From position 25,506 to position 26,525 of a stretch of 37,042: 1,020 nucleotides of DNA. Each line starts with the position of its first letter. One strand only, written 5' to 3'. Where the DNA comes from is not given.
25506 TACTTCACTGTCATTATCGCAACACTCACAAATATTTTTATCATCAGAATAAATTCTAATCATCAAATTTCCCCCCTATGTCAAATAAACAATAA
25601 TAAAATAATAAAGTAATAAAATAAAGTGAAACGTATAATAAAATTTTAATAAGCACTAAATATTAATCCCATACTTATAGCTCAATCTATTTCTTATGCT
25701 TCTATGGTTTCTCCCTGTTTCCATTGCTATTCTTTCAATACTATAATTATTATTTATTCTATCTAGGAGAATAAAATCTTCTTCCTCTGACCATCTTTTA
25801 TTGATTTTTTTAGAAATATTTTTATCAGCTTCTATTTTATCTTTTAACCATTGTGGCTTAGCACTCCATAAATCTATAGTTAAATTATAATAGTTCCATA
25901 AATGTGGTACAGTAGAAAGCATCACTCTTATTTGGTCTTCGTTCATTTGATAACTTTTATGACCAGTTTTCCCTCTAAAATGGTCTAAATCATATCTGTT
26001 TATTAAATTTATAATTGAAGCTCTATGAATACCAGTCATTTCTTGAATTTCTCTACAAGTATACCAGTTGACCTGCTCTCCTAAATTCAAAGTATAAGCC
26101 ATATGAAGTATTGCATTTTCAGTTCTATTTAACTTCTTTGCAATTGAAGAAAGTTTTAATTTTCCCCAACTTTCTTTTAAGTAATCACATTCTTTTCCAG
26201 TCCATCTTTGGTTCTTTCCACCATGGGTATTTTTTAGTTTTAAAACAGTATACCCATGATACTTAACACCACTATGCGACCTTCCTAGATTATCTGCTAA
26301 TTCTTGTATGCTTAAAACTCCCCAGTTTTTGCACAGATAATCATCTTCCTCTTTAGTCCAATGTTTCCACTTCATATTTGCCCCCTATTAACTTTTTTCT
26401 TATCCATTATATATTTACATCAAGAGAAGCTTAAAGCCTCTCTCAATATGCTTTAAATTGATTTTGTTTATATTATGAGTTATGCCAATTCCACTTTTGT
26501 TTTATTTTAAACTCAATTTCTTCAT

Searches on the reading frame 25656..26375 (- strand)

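Call 61: search_protein_families(library=pfam, proteins=[window:25656-26375:-], max_evalue=0.001)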
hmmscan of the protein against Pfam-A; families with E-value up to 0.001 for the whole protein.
window:25656-26375:- (239 aa): 6 families
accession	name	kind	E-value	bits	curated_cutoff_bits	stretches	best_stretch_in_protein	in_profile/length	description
PF13384.12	HTH_23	-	0.0001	22.4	24.6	0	105-128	18-41/50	Homeodomain-like domain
PF07934.18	OGG_N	-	0.00035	21.2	23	1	88-193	8-100/115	8-oxoguanine DNA glycosylase, N-terminal domain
PF13936.12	HTH_38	-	0.00039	20.5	27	0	21-38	21-38/44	Helix-turn-helix domain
PF06056.18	Terminase_5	-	0.00051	20.4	20.3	0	105-132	14-41/58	Putative ATPase subunit of terminase (gpP-like)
PF08281.18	Sigma70_r4_2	-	0.0007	19.6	25.7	0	209-232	25-48/54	Sigma-70, region 4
PF08279.18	HTH_11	-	0.00071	19.9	25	0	19-37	14-32/55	HTH domain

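Call 78: search_protein_families(library=padloc, proteins=[window:25656-26375:-], max_evalue=0.001)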
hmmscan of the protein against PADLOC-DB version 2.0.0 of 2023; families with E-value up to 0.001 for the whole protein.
window:25656-26375:- (239 aa): 0 families
